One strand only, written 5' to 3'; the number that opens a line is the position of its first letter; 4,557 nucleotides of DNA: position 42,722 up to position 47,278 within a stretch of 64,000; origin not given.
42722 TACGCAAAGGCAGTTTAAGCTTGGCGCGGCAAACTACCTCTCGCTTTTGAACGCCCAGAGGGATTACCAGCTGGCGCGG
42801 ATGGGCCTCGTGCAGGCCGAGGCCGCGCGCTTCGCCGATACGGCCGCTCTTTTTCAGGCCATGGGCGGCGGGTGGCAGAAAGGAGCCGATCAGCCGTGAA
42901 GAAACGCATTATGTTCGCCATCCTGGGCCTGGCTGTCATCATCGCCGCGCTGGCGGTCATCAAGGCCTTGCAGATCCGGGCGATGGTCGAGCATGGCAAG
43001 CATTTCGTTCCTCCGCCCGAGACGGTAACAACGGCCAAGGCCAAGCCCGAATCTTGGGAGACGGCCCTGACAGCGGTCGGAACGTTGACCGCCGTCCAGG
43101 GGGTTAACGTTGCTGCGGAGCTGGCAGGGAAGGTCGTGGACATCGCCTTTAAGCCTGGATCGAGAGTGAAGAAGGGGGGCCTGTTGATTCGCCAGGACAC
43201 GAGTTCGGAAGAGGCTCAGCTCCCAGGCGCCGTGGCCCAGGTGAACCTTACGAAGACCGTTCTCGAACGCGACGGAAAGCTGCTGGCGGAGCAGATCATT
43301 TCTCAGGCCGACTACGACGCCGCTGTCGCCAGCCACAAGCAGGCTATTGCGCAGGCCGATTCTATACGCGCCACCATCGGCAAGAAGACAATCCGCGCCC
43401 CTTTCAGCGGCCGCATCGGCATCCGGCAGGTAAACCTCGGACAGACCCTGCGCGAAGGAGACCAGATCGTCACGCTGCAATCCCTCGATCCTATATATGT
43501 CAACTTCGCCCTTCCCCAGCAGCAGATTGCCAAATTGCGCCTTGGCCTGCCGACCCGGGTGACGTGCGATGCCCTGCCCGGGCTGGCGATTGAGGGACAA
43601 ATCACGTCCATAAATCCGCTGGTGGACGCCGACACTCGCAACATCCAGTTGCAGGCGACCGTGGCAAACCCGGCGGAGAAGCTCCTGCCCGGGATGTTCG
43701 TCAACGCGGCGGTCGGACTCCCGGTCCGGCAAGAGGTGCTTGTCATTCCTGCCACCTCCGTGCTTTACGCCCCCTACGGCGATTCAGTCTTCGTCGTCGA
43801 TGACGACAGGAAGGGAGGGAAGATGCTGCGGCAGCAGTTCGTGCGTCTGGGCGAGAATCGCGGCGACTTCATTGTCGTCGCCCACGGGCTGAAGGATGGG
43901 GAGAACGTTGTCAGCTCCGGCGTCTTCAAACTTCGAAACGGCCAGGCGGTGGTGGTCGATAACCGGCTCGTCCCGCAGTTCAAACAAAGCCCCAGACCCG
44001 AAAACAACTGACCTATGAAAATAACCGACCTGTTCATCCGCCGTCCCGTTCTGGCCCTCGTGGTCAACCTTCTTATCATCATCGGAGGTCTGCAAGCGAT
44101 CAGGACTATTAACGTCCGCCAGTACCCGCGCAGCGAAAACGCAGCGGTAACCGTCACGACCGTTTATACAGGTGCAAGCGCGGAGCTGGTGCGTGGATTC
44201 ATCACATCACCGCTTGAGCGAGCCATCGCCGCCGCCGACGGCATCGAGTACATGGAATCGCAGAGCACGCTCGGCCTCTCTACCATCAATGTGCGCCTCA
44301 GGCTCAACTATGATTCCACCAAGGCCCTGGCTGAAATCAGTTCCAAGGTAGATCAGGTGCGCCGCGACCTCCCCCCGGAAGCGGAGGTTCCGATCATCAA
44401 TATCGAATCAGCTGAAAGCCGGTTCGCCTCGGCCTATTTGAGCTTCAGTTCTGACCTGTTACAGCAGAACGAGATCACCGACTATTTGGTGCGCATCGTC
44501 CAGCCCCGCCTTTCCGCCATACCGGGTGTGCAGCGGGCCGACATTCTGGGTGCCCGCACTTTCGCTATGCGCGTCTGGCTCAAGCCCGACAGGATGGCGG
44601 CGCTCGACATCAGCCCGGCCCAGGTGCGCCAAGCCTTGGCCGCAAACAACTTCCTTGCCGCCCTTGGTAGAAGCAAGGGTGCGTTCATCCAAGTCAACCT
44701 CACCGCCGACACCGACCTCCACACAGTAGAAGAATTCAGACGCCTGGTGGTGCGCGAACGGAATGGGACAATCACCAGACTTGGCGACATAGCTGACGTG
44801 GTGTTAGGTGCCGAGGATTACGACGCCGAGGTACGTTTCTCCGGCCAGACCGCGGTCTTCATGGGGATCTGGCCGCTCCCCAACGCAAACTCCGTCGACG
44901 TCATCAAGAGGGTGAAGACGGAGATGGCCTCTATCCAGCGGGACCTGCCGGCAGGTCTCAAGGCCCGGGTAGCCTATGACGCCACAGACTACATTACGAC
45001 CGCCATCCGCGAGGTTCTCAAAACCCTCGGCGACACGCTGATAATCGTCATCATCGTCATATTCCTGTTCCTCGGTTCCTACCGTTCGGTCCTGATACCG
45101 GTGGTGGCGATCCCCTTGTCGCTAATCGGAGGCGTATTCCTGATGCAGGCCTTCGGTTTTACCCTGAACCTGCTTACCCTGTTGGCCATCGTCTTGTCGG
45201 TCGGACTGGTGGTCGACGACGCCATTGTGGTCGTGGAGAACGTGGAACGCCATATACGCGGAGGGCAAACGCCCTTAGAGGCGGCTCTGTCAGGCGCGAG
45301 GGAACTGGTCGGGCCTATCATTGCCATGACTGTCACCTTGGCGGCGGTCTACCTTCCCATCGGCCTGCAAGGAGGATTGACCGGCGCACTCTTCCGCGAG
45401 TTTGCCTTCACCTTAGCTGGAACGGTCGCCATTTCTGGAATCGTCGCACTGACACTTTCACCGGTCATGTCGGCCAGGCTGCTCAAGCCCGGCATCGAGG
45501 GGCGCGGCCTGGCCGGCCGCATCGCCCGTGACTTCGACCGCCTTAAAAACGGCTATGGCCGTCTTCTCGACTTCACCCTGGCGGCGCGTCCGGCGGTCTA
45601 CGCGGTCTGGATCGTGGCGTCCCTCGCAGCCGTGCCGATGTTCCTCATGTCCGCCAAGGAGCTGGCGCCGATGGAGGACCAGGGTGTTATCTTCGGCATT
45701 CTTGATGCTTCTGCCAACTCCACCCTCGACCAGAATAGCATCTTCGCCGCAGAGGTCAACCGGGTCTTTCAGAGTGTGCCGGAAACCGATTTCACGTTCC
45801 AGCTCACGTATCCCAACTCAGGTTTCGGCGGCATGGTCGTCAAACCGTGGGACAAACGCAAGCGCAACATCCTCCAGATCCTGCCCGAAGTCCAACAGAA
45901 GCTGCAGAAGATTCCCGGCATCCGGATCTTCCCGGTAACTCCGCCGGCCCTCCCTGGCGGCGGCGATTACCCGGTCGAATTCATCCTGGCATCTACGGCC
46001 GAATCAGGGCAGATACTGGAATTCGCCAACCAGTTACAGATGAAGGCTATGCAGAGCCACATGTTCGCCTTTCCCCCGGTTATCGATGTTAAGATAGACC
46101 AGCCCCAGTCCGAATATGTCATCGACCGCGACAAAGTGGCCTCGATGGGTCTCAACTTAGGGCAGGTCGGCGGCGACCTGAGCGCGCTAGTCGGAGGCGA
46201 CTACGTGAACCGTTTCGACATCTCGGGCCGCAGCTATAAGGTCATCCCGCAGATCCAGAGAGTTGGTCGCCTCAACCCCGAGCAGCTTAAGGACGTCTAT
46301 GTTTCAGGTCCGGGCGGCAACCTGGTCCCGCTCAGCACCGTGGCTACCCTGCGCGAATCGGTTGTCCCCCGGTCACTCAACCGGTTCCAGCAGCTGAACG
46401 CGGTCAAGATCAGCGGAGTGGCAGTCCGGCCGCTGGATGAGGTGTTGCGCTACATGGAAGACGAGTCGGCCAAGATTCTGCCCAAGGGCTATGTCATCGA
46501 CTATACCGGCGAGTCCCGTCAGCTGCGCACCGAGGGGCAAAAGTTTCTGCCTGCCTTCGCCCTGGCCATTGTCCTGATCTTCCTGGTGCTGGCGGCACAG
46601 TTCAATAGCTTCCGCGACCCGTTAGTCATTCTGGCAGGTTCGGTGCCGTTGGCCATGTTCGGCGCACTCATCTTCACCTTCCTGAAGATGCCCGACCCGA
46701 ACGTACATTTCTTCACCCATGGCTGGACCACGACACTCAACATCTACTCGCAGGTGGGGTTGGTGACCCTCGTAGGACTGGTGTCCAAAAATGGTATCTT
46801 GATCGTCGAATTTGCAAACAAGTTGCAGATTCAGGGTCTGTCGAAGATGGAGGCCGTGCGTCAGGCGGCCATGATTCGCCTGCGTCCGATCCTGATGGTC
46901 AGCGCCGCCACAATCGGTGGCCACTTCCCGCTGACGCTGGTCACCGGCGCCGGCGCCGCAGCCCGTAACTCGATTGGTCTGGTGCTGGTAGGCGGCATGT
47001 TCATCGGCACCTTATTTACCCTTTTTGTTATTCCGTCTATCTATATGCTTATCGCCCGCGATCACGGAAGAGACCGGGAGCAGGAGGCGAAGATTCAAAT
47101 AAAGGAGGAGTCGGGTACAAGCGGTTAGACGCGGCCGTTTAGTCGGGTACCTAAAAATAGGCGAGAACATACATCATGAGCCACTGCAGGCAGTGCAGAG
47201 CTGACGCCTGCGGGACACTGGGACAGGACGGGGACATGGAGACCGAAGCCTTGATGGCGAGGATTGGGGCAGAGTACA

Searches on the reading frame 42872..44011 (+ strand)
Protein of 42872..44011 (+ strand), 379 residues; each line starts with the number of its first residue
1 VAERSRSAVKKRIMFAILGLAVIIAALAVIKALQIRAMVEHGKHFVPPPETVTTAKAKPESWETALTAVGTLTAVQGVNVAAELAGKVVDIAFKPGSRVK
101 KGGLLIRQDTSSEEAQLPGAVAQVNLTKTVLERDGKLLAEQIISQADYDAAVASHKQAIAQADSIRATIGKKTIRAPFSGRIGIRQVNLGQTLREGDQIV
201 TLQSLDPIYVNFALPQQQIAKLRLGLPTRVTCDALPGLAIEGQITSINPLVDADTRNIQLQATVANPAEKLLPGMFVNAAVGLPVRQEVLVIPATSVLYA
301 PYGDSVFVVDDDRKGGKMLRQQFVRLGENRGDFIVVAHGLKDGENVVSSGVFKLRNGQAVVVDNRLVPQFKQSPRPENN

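Call 73: search_protein_families(library=pfam, proteins=[window:42872-44011:+], max_evalue=0.00001)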
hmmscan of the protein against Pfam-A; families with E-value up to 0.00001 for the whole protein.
window:42872-44011:+ (379 aa): 2 families
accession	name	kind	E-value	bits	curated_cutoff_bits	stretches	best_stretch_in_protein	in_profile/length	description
PF16576.10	HlyD_D23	-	1.6e-25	90.1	30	1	78-277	20-214/214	Barrel-sandwich domain of CusB or HlyD membrane-fusion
PF13437.12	HlyD_3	-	1.4e-18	68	22.2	1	173-274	1-106/106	HlyD family secretion protein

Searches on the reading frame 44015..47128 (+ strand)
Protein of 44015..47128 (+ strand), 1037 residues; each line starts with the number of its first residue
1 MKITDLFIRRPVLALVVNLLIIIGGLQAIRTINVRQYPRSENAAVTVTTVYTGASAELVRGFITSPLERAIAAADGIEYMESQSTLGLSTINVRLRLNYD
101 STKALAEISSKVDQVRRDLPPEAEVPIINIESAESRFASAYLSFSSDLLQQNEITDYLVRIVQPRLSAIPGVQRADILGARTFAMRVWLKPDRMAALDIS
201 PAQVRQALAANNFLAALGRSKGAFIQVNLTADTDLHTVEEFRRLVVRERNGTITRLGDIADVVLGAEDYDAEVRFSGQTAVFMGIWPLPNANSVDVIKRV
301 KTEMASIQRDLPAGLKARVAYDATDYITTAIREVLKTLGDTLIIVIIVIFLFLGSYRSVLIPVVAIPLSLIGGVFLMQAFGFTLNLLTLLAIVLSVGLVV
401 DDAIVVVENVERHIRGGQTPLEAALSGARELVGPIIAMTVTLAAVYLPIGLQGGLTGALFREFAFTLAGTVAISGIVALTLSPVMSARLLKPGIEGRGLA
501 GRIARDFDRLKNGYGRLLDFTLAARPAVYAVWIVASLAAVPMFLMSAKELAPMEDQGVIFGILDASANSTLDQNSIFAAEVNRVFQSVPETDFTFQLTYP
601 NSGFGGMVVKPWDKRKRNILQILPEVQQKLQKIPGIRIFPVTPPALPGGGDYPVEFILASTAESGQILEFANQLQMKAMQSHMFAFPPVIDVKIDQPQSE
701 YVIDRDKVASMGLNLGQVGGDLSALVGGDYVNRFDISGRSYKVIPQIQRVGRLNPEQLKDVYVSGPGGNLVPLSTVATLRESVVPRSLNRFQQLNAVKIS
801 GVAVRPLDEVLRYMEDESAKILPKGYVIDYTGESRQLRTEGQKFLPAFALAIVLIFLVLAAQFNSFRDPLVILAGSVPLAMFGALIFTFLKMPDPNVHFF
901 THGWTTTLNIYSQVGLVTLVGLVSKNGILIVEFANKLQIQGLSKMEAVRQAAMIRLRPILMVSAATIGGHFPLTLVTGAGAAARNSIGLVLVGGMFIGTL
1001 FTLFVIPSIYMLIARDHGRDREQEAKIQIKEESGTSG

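Call 73: search_protein_families(library=pfam, proteins=[window:44015-47128:+], max_evalue=0.00001)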
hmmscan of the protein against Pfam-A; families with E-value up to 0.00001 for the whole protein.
window:44015-47128:+ (1037 aa): 1 family
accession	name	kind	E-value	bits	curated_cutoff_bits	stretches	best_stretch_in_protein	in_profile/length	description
PF00873.25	ACR_tran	-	2.4e-241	804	28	1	4-1013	2-1020/1021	AcrB/AcrD/AcrF family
